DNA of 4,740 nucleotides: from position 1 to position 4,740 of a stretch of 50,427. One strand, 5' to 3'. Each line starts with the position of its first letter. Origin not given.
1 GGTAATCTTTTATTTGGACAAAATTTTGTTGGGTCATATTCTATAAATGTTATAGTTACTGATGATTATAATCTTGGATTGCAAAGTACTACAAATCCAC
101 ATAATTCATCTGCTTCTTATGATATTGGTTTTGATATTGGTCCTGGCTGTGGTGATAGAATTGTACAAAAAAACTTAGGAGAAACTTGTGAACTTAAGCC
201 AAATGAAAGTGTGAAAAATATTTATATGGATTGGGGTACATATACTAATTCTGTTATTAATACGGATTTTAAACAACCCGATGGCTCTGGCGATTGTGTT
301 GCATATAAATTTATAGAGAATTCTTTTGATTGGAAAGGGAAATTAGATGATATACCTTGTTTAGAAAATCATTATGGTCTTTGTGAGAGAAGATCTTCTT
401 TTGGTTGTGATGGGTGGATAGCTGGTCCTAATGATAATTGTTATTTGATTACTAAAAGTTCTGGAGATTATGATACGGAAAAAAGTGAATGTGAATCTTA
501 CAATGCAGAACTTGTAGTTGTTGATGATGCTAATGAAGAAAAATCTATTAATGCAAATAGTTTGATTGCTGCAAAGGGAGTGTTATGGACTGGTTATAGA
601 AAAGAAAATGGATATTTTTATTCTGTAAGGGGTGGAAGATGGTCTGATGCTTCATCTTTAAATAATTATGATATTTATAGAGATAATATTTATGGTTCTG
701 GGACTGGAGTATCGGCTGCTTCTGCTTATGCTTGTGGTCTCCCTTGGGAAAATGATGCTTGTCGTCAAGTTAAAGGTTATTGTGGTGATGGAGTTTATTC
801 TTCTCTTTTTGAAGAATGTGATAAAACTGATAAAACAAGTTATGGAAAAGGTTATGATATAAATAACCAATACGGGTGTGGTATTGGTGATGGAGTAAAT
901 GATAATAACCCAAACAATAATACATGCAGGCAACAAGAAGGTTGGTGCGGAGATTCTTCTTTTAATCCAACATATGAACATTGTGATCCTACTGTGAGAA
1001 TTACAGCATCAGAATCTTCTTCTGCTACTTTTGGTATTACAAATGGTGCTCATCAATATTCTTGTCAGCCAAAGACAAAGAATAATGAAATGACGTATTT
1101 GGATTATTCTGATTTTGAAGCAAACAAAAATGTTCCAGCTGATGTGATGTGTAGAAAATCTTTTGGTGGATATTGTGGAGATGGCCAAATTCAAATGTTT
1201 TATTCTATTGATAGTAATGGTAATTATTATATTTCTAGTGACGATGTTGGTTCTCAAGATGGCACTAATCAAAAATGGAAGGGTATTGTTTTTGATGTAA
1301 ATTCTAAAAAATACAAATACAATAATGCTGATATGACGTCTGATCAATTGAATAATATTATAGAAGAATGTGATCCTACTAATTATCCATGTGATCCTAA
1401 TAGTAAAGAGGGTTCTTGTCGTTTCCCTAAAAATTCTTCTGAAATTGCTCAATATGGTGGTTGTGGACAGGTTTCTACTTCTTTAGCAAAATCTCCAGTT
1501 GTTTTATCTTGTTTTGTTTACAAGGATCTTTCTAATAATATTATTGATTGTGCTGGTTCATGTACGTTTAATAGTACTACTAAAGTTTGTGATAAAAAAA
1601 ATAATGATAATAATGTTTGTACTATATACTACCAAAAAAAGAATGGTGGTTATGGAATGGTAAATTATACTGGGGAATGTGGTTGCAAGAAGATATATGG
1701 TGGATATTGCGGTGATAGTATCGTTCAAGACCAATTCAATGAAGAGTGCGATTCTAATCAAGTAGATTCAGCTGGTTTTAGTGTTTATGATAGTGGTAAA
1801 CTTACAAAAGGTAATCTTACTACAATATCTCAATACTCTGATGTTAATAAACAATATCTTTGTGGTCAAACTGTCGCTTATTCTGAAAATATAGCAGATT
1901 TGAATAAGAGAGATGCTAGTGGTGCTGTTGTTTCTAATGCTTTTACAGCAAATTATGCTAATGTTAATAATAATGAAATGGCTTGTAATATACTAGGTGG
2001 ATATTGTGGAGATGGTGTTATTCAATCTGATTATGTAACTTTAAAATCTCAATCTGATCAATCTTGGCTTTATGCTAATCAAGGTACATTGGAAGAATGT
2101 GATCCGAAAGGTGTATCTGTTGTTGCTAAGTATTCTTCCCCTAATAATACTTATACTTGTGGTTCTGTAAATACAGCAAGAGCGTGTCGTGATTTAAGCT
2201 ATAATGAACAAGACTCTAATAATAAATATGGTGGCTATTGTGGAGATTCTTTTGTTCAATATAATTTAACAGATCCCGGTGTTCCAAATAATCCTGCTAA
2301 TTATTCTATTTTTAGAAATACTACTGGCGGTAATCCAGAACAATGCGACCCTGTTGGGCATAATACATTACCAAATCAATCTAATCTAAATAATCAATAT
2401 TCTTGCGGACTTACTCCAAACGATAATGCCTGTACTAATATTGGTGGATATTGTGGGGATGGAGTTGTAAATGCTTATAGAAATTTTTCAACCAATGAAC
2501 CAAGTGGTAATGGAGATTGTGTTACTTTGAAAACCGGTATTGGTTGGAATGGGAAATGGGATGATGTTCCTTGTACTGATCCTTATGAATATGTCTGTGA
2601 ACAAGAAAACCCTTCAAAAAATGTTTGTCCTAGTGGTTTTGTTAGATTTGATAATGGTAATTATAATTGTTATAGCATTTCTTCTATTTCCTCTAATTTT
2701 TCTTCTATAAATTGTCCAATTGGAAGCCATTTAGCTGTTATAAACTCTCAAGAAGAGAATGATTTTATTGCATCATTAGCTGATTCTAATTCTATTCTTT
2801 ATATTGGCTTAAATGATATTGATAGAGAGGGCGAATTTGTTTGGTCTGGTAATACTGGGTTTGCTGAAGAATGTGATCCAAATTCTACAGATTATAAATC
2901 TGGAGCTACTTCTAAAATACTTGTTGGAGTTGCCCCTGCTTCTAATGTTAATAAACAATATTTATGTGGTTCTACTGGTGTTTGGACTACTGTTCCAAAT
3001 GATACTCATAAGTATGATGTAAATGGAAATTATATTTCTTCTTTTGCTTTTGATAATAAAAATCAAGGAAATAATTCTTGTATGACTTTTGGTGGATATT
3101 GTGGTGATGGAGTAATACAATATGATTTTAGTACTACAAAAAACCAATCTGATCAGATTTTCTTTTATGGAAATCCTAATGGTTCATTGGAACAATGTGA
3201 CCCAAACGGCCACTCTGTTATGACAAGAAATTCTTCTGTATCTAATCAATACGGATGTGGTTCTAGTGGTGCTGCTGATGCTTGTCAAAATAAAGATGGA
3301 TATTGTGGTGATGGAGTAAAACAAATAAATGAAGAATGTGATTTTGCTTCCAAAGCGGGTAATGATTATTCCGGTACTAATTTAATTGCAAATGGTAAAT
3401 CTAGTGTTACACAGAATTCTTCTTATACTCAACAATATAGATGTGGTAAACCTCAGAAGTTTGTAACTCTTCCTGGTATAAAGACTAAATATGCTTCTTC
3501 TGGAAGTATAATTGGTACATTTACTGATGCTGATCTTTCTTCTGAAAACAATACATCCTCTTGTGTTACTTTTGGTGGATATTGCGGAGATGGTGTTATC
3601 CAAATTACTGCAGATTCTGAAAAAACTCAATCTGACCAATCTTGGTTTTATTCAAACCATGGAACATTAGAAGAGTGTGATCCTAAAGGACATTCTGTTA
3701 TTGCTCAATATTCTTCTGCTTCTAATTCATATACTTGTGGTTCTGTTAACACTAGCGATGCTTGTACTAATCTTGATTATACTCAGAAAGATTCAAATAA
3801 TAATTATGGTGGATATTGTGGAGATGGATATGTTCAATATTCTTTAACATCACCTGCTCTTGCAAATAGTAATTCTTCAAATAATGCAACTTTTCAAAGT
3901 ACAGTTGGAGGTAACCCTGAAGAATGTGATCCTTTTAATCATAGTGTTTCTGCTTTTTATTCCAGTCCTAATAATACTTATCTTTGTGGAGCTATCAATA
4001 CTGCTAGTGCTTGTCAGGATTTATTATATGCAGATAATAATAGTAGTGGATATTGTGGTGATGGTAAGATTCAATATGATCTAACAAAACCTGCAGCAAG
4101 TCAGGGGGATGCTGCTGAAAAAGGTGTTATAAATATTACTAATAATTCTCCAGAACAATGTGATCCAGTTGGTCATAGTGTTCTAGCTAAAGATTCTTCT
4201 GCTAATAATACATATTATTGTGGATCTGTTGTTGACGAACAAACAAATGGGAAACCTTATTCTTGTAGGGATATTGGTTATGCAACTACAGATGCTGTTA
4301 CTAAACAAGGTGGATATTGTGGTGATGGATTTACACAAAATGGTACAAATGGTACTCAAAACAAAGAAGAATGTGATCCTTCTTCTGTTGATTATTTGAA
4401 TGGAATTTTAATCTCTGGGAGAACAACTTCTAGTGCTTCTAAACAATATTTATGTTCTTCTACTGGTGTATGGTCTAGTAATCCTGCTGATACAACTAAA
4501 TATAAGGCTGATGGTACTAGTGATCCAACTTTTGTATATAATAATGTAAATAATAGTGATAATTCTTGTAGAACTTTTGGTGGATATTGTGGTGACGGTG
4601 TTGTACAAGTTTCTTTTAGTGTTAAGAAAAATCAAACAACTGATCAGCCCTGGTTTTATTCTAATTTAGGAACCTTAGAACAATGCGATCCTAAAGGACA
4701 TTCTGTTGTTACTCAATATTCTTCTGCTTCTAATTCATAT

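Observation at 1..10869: Giant (>3,596 aa) cysteine-rich mosaic surface protein built from eukaryote-style adhesion modules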

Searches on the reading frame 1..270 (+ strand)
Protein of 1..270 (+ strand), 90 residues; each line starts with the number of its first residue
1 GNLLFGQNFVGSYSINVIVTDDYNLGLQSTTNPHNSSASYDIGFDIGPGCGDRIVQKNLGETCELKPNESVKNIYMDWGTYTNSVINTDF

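Call 69: search_protein_families(library=pfam, proteins=[window:1-270:+], max_evalue=10)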
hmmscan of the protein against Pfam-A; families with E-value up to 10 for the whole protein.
seq(90 aa): 1 family
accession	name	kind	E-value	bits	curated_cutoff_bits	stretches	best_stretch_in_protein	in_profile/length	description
PF24612.2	Ig_TgrO1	-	0.028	15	27.9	1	6-62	17-76/81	TgrO1-like, immunoglobulin-like domain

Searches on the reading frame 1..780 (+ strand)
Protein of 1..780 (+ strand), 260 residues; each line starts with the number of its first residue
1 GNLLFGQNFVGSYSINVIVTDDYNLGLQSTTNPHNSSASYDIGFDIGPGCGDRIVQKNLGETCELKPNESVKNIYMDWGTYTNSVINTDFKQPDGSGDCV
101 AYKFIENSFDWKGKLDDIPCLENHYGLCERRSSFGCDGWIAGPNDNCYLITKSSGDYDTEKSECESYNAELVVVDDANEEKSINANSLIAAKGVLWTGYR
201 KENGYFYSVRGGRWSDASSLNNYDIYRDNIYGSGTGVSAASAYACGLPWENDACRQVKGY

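Call 7: search_protein_families(library=pfam, proteins=[window:1-780:+], max_evalue=1)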
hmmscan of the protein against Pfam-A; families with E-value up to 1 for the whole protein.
window:1-780:+ (260 aa): 2 families
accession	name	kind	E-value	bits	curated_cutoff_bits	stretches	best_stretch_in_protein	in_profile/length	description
PF00059.27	Lectin_C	-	4.1e-06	27.9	22.6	1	158-258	6-101/107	Lectin C-type domain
PF24612.2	Ig_TgrO1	-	0.21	12.3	27.9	1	6-61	17-75/81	TgrO1-like, immunoglobulin-like domain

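Call 74: search_protein_families(library=ncbifam, proteins=[window:1-780:+], max_evalue=1)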
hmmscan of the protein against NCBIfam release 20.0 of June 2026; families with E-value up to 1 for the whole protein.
window:1-780:+ (260 aa): 1 family
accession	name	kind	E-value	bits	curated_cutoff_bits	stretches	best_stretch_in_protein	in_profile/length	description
TIGR03253.1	oxalate_frc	equivalog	0.064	11.9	504.2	1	95-154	219-275/416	formyl-CoA transferase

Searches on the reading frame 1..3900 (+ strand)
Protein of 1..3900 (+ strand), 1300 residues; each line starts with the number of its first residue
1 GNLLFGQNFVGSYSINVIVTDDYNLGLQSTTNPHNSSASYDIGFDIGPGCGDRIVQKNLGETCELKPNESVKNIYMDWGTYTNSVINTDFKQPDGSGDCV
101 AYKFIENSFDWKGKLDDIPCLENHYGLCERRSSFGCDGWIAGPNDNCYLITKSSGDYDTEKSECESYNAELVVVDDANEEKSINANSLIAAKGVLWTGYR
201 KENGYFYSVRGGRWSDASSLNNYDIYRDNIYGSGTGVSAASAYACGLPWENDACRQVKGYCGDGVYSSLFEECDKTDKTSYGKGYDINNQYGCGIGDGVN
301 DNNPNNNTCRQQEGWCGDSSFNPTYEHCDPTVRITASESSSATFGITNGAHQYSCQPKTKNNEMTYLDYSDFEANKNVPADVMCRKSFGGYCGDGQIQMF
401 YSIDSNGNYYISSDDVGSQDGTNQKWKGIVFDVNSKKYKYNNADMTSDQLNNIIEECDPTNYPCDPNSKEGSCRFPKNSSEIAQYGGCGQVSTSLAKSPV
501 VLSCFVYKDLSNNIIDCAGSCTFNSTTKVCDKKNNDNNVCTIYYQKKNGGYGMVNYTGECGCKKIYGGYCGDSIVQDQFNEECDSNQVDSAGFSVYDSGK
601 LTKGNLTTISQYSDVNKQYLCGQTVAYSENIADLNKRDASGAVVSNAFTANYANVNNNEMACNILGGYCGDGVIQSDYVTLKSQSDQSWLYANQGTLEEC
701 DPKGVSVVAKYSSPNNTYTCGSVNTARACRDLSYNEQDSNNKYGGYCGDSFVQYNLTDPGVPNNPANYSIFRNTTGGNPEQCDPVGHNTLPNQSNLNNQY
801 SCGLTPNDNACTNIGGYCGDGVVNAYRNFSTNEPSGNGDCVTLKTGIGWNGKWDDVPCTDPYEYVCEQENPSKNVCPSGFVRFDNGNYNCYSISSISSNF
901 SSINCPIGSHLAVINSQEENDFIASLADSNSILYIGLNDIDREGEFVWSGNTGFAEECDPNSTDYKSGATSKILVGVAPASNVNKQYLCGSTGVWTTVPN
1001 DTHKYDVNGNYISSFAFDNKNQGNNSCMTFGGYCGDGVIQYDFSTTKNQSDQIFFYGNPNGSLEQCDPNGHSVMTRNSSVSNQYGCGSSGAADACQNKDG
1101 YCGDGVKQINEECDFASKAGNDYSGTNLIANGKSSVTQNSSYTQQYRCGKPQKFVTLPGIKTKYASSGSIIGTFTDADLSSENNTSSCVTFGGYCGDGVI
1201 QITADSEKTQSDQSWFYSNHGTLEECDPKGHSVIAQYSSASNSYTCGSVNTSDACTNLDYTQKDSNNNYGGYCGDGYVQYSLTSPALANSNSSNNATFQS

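Call 29: find_related_loci(query=A2, collection=genome_contigs, flank=10000)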
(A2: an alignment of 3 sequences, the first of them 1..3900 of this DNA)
Query A2 (1300 aa) in genome_contigs; peptide patterns used: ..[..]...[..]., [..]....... (x = any residue, [..] = any of these).
33 stretches matched a pattern, but none encodes a relative of the query by tblastn (E <= 1e-3).

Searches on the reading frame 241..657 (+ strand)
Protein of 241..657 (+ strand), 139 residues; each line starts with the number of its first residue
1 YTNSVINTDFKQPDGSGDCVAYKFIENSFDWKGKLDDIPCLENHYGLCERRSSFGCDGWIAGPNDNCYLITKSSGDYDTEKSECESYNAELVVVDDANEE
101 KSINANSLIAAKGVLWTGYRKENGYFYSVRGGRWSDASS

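Call 82: search_protein_families(library=pfam, proteins=[window:241-657:+], max_evalue=1)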
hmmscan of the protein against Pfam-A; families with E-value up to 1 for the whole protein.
seq(139 aa): 2 families
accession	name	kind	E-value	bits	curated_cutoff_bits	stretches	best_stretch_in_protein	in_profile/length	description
PF00059.27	Lectin_C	-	2.7e-06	28.5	22.6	1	78-131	6-60/107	Lectin C-type domain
PF25686.1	Betaherpes_U91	-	0.25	11.2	27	1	70-100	116-148/157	Betaherpesvirus U91 protein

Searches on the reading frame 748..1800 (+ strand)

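Call 7: search_protein_families(library=pfam, proteins=[window:748-1800:+], max_evalue=1)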
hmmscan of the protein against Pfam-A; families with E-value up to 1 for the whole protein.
window:748-1800:+ (351 aa): 1 family
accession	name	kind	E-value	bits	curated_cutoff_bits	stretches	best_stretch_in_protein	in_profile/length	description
PF10613.14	Lig_chan-Glu_bd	-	0.18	12.4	30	1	136-197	25-87/115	Ligated ion channel L-glutamate- and glycine-binding site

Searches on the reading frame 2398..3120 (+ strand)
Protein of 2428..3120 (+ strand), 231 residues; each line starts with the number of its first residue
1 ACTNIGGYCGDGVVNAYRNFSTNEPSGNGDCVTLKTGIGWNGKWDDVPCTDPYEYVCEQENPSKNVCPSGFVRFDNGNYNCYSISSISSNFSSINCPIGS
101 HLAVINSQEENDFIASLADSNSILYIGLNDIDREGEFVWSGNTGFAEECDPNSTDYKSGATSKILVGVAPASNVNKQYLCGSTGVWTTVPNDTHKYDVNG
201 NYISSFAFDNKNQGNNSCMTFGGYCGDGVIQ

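Call 7: search_protein_families(library=pfam, proteins=[window:2428-3120:+], max_evalue=1)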
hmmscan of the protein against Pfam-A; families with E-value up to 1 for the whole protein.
window:2428-3120:+ (231 aa): 1 family
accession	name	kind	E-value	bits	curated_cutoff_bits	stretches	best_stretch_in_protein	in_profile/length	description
PF00059.27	Lectin_C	-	6.4e-14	53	22.6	2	99-148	16-66/107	Lectin C-type domain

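Call 67: predict_structure(alignment_id=A5)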
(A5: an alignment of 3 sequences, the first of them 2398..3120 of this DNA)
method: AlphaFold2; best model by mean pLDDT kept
length: 241 residues; sequences in the alignment: 3
mean_pLDDT: 37.8   pTM: 0.39
mean pLDDT of the five models: 37.8, 36.1, 33.5, 30.7, 30.0
residues with pLDDT >= 90: 0; 70-90: 24; 50-70: 39; < 50: 178
segments of 3 or more residues with pLDDT < 50: 1-62, 98-103, 132-241
pLDDT, mean of each block of 10 residues (from residue 1): 28 26 20 23 25 33 62 71 75 64 60 62 63 40 23 26 24 26 26 21 38 33 22 20 21
secondary structure, 60 per line:
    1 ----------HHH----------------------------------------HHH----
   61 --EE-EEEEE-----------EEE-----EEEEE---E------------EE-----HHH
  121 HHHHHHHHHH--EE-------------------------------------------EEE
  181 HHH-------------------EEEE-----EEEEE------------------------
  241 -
elements in order: E66-70 E82-84 E90-94 H118-130 E178-180 E203-206 E212-216

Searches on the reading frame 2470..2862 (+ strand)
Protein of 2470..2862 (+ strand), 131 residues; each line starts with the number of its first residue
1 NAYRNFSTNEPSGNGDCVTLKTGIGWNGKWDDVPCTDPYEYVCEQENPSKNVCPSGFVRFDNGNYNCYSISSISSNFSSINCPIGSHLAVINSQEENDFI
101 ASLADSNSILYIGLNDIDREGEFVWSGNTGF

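Call 82: search_protein_families(library=pfam, proteins=[window:2470-2862:+], max_evalue=1)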
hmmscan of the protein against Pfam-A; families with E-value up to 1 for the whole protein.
seq(131 aa): 1 family
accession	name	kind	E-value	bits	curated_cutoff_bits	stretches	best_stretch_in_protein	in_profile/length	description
PF00059.27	Lectin_C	-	3e-14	54.1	22.6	2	85-129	16-61/107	Lectin C-type domain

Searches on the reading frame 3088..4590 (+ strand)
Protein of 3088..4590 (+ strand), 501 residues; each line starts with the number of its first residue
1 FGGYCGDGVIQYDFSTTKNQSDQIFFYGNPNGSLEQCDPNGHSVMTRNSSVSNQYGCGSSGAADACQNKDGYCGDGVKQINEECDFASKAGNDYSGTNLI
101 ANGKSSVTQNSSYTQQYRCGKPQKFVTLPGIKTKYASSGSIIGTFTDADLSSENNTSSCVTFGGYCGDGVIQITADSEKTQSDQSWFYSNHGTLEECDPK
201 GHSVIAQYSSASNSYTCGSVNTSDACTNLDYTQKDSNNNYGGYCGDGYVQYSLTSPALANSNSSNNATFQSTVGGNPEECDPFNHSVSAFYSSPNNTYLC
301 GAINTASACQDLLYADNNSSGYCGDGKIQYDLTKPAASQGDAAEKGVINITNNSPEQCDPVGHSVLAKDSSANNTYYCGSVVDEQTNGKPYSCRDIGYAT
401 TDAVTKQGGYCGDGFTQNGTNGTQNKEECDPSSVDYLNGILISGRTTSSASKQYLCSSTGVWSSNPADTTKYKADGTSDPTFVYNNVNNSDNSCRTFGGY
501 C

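Call 7: search_protein_families(library=pfam, proteins=[window:3088-4590:+], max_evalue=1)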
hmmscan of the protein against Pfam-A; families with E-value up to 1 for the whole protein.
window:3088-4590:+ (501 aa): 2 families
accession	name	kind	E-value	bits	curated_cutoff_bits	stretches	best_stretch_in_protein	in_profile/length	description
PF16554.10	OAM_dimer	-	0.03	15.2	25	0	240-265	5-30/78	Dimerisation domain of d-ornithine 4,5-aminomutase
PF13106.11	DUF3961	-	0.073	13.3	25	0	180-193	11-24/39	Domain of unknown function (DUF3961)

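Call 74: search_protein_families(library=ncbifam, proteins=[window:3088-4590:+], max_evalue=1)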
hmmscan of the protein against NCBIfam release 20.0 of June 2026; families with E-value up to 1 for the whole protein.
window:3088-4590:+ (501 aa): 0 families
